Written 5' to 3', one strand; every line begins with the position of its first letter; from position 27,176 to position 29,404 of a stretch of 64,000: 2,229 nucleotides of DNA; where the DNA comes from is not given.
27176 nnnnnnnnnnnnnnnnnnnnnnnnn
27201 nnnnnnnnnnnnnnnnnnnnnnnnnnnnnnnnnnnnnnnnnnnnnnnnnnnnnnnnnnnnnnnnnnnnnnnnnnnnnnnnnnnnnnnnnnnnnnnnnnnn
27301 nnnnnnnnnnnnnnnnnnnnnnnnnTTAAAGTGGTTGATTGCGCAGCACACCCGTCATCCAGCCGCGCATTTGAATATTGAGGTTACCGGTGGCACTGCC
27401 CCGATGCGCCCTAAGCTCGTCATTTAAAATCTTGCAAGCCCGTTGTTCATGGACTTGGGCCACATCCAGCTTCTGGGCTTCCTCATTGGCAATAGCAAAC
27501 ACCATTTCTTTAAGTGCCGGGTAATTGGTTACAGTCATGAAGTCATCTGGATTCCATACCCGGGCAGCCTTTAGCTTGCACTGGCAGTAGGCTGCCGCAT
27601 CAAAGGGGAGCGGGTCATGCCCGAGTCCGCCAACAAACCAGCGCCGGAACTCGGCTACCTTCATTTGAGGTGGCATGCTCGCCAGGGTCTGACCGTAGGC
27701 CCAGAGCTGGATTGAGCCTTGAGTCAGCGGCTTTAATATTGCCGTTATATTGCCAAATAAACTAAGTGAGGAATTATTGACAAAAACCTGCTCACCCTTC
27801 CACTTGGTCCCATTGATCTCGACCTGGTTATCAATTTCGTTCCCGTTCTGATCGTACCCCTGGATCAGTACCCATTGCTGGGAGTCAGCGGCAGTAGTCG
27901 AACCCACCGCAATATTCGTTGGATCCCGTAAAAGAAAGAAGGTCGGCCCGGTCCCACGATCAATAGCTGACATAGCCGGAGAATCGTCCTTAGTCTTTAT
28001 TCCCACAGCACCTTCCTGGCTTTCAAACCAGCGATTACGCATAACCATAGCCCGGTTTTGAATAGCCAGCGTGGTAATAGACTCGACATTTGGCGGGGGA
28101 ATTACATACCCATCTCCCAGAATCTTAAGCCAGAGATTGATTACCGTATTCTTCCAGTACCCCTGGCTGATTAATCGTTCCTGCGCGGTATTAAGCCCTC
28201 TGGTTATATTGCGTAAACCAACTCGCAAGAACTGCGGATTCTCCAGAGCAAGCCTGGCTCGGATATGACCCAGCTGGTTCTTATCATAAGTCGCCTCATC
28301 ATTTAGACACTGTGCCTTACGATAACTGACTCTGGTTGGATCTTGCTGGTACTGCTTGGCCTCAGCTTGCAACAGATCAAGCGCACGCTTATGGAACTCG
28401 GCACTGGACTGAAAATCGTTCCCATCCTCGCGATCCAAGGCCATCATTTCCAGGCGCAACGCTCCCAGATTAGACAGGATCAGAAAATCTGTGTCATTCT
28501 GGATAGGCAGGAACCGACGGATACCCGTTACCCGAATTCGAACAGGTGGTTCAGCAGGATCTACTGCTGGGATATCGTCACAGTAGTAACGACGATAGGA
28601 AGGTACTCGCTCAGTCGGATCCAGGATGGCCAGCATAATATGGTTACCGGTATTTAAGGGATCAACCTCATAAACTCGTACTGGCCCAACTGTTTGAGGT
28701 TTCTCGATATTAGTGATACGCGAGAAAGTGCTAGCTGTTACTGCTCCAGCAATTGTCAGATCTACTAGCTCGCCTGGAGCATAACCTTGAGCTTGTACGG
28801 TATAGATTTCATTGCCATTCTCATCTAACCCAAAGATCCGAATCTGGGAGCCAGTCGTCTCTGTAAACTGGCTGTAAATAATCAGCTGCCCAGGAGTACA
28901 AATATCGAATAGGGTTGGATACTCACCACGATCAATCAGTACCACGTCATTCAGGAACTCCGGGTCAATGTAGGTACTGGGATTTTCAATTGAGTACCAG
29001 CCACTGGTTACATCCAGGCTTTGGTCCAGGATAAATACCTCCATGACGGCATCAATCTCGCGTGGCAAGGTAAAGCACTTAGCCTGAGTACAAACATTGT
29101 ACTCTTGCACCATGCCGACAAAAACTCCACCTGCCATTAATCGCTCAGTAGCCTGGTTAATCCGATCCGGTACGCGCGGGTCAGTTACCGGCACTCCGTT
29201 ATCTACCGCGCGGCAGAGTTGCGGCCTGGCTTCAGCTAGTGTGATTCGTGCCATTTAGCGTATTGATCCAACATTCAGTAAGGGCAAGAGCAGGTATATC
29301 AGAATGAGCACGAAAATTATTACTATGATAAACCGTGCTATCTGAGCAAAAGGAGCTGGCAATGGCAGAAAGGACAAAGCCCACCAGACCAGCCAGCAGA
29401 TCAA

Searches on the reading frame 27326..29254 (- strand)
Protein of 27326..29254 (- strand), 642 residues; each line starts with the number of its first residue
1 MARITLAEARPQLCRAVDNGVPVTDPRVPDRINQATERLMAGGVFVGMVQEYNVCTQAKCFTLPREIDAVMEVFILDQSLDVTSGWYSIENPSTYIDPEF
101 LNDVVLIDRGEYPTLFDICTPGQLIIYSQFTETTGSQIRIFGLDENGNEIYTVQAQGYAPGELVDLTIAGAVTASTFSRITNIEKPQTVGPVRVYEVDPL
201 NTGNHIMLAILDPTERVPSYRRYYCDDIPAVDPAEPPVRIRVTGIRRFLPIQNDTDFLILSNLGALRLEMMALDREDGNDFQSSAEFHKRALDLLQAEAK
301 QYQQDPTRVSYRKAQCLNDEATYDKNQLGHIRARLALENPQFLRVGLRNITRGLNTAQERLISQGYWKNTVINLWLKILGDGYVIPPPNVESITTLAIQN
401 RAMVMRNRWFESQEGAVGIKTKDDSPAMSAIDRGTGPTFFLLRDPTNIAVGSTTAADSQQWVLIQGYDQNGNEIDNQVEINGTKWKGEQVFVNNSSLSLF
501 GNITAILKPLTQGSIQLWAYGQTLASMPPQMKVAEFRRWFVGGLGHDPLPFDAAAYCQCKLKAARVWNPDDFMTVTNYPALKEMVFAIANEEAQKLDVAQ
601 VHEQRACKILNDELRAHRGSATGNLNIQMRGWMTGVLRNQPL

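Call 11: search_protein_families(library=phrogs, proteins=[window:27326-29254:-], max_evalue=0.001)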
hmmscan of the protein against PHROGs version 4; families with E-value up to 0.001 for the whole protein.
window:27326-29254:- (642 aa): 0 families

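Call 18: search_protein_families(library=pfam, proteins=[window:27326-29254:-], max_evalue=0.01)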
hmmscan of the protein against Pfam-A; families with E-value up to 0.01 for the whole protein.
window:27326-29254:- (642 aa): 0 families

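Call 25: find_related_loci(query=window:27326-29254:-, collection=viral_contigs, flank=10000)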
Query window:27326-29254:- (642 aa) in viral_contigs; peptide patterns used: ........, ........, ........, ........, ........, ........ (x = any residue, [..] = any of these).
35 stretches matched a pattern; 2 encode a relative of the query (tblastn E <= 1e-3); 2 distinct loci.
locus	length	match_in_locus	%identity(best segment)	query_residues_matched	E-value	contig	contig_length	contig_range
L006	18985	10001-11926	89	1-642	0e+0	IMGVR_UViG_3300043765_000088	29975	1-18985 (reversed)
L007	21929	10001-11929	84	1-642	0e+0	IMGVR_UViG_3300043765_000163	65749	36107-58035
